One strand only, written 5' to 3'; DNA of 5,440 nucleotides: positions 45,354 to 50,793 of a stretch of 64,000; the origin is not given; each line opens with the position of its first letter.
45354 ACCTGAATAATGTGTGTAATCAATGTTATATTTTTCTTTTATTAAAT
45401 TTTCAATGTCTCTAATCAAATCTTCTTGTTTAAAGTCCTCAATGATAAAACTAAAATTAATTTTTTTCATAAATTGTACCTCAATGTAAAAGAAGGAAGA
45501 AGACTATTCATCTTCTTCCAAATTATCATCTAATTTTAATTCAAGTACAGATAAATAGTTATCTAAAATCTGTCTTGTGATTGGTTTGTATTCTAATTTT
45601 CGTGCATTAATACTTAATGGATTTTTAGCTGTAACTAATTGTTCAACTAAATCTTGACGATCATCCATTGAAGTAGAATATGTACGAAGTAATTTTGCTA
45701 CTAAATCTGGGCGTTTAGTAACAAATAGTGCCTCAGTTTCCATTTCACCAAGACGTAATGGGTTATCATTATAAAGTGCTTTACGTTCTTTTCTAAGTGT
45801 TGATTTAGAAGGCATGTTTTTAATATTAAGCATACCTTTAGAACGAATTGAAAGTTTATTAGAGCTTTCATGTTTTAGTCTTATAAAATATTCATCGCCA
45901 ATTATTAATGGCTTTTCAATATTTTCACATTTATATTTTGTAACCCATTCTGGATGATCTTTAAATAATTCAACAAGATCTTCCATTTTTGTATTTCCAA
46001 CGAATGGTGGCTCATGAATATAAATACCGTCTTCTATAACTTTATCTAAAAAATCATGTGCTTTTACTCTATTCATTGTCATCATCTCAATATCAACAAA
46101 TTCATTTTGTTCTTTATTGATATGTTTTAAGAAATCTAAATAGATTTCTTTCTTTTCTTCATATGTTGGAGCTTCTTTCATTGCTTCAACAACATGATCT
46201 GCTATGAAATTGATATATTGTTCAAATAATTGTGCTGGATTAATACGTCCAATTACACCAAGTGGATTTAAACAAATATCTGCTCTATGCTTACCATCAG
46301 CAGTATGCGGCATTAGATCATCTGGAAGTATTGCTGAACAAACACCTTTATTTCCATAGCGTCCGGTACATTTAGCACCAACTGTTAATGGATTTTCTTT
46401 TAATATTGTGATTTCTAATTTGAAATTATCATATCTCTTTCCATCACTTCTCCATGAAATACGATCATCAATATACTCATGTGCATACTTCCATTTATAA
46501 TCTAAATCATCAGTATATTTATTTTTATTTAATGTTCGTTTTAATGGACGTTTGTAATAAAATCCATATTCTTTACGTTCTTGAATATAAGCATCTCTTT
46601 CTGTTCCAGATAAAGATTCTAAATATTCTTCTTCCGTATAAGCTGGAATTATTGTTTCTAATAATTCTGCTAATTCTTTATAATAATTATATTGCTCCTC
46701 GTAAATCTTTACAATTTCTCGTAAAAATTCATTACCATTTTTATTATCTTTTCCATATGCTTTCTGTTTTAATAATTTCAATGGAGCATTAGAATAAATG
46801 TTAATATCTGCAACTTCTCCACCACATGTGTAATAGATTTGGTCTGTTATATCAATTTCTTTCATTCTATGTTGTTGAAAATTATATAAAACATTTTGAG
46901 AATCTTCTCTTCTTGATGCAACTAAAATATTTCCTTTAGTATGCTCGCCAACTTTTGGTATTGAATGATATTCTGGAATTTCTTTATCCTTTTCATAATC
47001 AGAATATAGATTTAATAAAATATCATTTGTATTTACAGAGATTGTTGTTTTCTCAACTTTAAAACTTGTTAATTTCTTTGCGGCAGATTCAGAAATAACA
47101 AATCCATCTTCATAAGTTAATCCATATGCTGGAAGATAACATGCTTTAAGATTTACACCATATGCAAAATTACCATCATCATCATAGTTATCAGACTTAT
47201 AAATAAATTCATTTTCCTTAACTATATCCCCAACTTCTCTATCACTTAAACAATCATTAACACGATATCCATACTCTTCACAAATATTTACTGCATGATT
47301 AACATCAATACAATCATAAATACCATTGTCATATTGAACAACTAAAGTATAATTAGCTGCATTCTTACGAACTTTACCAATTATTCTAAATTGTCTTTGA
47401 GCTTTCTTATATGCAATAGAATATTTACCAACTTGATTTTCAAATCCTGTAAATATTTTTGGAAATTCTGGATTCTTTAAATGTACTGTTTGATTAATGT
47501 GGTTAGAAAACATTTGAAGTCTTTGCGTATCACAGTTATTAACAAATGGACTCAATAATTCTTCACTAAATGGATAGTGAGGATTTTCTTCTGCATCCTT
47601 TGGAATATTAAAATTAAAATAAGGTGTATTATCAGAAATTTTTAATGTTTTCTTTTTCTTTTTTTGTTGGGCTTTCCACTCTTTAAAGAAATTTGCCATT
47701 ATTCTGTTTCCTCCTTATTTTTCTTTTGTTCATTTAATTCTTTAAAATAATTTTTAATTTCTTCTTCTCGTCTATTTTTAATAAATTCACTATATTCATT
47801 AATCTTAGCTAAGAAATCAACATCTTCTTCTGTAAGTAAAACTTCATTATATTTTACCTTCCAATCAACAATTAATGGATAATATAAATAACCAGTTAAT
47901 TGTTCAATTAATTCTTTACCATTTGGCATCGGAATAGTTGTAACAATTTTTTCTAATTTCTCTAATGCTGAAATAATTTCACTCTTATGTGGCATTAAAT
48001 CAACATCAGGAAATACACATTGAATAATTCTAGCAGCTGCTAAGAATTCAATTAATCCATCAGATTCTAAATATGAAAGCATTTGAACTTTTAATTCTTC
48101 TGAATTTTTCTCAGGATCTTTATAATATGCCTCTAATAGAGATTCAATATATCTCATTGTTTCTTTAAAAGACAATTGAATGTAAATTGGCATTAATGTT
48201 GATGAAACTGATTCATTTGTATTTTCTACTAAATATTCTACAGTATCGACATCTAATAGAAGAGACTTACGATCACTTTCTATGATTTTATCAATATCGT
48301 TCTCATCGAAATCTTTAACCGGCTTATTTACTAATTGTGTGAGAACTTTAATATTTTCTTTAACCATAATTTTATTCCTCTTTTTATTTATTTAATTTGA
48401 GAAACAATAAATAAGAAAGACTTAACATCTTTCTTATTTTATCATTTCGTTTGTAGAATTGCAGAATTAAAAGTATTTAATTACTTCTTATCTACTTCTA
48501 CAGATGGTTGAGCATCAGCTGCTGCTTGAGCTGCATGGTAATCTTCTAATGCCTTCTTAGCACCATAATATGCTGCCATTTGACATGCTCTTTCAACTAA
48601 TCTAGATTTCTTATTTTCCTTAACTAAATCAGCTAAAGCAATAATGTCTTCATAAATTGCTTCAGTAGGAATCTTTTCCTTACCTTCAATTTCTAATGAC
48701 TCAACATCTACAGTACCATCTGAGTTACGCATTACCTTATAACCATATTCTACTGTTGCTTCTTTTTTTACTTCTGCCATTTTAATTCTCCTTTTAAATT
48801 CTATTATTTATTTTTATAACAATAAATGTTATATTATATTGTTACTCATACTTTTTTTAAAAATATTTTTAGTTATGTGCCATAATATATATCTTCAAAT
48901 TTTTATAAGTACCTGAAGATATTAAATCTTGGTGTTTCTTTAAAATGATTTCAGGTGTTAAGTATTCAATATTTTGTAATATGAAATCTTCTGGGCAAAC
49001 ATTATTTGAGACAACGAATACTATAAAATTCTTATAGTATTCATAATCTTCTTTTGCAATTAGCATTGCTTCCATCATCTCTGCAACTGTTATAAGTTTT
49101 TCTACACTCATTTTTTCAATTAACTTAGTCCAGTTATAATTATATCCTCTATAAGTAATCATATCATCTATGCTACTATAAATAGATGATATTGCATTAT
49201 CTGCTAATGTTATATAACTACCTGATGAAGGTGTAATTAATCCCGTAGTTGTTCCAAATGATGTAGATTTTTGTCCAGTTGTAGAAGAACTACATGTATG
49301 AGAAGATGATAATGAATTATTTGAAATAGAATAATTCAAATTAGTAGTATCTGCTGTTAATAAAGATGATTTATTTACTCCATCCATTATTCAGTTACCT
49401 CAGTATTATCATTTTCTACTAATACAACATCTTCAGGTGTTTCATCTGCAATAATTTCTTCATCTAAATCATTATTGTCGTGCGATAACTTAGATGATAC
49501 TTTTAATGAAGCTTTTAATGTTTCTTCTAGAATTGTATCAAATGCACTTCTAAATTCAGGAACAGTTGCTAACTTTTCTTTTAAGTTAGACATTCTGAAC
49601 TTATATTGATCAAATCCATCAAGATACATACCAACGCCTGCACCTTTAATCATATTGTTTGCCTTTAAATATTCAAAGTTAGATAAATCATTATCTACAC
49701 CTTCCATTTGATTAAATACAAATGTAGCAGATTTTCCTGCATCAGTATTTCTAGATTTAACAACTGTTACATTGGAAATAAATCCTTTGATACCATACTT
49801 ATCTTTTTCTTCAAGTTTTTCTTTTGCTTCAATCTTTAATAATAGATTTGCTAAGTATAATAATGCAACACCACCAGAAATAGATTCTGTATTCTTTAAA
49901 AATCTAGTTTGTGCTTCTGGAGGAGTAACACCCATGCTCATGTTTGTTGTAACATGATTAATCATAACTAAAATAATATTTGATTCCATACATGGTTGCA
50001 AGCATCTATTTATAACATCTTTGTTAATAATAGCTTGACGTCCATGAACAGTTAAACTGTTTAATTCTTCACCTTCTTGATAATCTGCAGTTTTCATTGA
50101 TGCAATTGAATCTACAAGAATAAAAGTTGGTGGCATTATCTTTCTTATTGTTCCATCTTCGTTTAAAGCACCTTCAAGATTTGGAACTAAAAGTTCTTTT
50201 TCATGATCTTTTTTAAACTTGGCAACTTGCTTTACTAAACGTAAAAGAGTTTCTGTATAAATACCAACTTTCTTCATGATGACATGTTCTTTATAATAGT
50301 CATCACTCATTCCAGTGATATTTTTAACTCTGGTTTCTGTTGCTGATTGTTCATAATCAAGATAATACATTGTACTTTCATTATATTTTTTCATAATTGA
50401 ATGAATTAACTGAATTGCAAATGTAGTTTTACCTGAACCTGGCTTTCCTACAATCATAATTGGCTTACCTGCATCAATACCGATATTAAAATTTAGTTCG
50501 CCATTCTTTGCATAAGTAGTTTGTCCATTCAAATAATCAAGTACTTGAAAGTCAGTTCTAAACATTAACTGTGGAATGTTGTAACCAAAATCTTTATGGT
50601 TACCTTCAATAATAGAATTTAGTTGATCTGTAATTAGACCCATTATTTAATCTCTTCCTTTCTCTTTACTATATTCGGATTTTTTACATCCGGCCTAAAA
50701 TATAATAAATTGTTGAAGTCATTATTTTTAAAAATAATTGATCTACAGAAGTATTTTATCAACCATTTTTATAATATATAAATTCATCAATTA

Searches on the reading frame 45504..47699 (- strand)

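Call 8: search_protein_families(library=phrogs, proteins=[window:45504-47699:-], max_evalue=0.00001)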
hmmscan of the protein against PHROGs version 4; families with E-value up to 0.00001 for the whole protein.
window:45504-47699:- (731 aa): 4 families
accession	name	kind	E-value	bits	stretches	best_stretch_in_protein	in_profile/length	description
phrog_3295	-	DNA, RNA and nucleotide metabolism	2.6e-110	370.9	1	44-698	15-658/698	RNA polymerase beta subunit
phrog_18919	-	DNA, RNA and nucleotide metabolism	3.8e-48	165.6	1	35-351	5-324/394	RNA polymerase beta subunit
phrog_24349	-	unknown function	1.1e-28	100.2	2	428-690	905-1111/1191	-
phrog_3148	-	DNA, RNA and nucleotide metabolism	2.6e-06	26.3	1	47-228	1040-1223/1424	RNA polymerase beta subunit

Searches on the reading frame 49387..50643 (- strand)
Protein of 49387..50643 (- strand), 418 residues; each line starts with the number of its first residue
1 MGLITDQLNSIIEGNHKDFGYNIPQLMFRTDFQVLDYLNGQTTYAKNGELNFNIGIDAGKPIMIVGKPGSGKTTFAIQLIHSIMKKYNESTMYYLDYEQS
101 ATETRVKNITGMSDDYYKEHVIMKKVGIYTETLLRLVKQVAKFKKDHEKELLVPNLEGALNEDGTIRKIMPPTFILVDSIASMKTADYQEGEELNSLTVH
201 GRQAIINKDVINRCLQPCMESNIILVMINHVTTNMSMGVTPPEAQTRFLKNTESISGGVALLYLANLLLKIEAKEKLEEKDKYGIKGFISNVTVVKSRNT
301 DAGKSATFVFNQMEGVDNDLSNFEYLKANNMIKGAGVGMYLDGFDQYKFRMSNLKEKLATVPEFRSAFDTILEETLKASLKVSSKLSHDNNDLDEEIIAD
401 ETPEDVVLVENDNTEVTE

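Call 8: search_protein_families(library=phrogs, proteins=[window:49387-50643:-], max_evalue=0.00001)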
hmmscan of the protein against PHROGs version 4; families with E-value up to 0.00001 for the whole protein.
window:49387-50643:- (418 aa): 3 families
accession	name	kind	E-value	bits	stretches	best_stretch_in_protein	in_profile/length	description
phrog_97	-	other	2.7e-32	113.6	1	27-369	49-318/506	UvsX-like recombinase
phrog_8337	-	DNA, RNA and nucleotide metabolism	1.1e-11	45.6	1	55-237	64-216/273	DNA repair protein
phrog_239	-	DNA, RNA and nucleotide metabolism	4.8e-06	26.8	1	49-114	347-411/801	DNA primase/helicase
